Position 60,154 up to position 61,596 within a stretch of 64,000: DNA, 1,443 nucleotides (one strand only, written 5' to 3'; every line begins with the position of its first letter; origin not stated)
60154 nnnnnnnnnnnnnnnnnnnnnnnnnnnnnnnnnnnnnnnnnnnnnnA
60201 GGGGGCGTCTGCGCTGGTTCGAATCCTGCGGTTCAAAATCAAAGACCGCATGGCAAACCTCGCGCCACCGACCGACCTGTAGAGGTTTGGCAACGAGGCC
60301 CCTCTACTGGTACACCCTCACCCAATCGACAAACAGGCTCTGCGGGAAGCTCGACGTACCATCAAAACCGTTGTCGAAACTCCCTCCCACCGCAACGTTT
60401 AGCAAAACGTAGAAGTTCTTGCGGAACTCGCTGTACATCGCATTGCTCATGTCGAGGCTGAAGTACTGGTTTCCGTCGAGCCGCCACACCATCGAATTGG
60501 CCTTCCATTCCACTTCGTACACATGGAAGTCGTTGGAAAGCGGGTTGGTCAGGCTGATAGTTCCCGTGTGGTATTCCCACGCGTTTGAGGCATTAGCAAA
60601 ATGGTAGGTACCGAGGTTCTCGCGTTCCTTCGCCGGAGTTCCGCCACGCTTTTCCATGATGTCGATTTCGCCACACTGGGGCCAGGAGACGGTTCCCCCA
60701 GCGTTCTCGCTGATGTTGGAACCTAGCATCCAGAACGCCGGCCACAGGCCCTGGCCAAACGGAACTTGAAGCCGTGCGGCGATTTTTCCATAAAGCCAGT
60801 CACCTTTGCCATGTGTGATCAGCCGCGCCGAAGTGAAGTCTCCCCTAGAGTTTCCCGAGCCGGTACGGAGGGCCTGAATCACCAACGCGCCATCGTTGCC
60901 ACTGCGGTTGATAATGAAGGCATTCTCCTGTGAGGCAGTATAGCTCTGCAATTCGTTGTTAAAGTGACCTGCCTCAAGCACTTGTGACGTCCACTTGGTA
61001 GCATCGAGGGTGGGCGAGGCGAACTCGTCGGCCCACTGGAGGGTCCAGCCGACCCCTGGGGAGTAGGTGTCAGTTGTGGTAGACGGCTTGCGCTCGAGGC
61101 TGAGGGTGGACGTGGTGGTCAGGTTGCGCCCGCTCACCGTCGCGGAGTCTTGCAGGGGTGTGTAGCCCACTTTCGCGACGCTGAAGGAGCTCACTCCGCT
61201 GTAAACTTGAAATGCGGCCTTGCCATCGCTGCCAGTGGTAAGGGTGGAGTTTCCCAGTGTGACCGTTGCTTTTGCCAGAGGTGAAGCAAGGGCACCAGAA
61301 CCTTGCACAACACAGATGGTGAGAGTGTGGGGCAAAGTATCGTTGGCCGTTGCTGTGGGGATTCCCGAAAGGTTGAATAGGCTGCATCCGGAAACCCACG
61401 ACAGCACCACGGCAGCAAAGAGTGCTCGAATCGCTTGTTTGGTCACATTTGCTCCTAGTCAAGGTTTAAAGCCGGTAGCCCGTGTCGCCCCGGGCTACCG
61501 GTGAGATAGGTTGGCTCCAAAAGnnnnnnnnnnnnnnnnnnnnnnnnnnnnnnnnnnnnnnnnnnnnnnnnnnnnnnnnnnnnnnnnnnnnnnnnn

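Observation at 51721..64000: Laminarin-type beta-1,3-glucan utilisation locus built around a large GH94-superfamily-like phosphorylase coupled to the transporter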

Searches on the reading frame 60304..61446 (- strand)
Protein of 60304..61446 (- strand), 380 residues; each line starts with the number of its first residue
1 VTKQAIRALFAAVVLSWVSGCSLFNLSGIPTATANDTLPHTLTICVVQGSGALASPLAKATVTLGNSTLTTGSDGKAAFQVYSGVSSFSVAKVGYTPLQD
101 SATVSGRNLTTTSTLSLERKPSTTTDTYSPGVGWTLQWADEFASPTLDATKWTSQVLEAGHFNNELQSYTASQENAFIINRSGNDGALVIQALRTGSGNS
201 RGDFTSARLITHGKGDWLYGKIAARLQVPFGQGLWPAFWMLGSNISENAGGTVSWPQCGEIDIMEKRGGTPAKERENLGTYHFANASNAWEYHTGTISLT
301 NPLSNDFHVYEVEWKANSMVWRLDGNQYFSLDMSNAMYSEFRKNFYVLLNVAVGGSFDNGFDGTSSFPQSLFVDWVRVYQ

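Call 4: search_protein_families(library=pfam, proteins=[window:60304-61446:-], max_evalue=0.01)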
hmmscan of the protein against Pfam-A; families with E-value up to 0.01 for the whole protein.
window:60304-61446:- (380 aa): 2 families
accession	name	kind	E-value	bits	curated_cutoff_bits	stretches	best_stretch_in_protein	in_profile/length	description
PF00722.28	Glyco_hydro_16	-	3.7e-16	59.5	22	1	204-341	29-145/175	Glycosyl hydrolases family 16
PF03935.22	SKN1_KRE6_Sbg1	-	0.0032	16.4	30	0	307-380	365-450/501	Beta-glucan synthesis-associated protein SKN1/KRE6/Sbg1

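Call 5: search_protein_families(library=ncbifam, proteins=[window:60304-61446:-], max_evalue=0.01)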
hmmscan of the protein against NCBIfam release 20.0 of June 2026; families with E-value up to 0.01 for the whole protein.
window:60304-61446:- (380 aa): 2 families
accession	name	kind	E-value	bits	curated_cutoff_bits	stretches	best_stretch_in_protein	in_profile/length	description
NF052454.1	BtaGlycanEglC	equivalog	1.1e-17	64.1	700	1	135-380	227-457/459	endo-1,3-1,4-beta-glycanase EglC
NF041449.1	K_carrageenase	equivalog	8.1e-10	38.3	350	1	131-380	19-282/283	kappa-carrageenase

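Call 50: search_solved_structures(query=window:60304-61446:-, max_evalue=1e-10)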
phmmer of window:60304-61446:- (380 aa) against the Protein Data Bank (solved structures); distinct sequences matched with E-value up to 1e-10: 28.
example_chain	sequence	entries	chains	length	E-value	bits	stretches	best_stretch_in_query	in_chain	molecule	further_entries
6jh5_A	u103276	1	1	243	2e-44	155.1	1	133-380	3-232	LamCAT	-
6jhj_A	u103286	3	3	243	1.4e-43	152.4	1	133-380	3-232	LamCAT | laminarinase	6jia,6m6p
4crq_A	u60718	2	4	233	2.3e-43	151.6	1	134-380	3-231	ENDO-1,3-BETA-GLUCANASE, FAMILY GH16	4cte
4dfs_A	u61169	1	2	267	2.7e-40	141.5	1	133-380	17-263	Glycoside hydrolase, family 16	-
3azx_A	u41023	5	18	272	3.7e-40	141.1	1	133-380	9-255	Laminarinase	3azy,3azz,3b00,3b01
3atg_A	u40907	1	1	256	1.2e-39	139.4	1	136-379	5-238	GLUCANASE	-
9vmv_A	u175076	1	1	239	1.8e-39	138.9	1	136-379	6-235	Beta-1,3-glucanase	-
9voq_A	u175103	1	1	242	1.9e-39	138.8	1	136-379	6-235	Beta-1,3-glucanase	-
2hyk_A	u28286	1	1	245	2e-39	138.7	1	134-380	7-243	Beta-1,3-glucanase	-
9voo_A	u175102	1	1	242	4.9e-39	137.4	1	136-379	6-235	Hydrolase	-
8xph_A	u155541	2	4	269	2e-36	128.8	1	136-379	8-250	Laminarinase PtLam | Laminarinase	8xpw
2vy0_A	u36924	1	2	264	3.9e-36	127.9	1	131-379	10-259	ENDO-BETA-1,3-GLUCANASE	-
3iln_A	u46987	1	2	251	1.4e-35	126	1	134-380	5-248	Laminarinase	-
8xpk_A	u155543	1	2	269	1.4e-35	126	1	136-379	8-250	Laminarinase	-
4bq1_A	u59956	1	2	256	5.8e-35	124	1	135-380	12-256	ENDO-1,3-BETA-GLUCANASE, FAMILY GH16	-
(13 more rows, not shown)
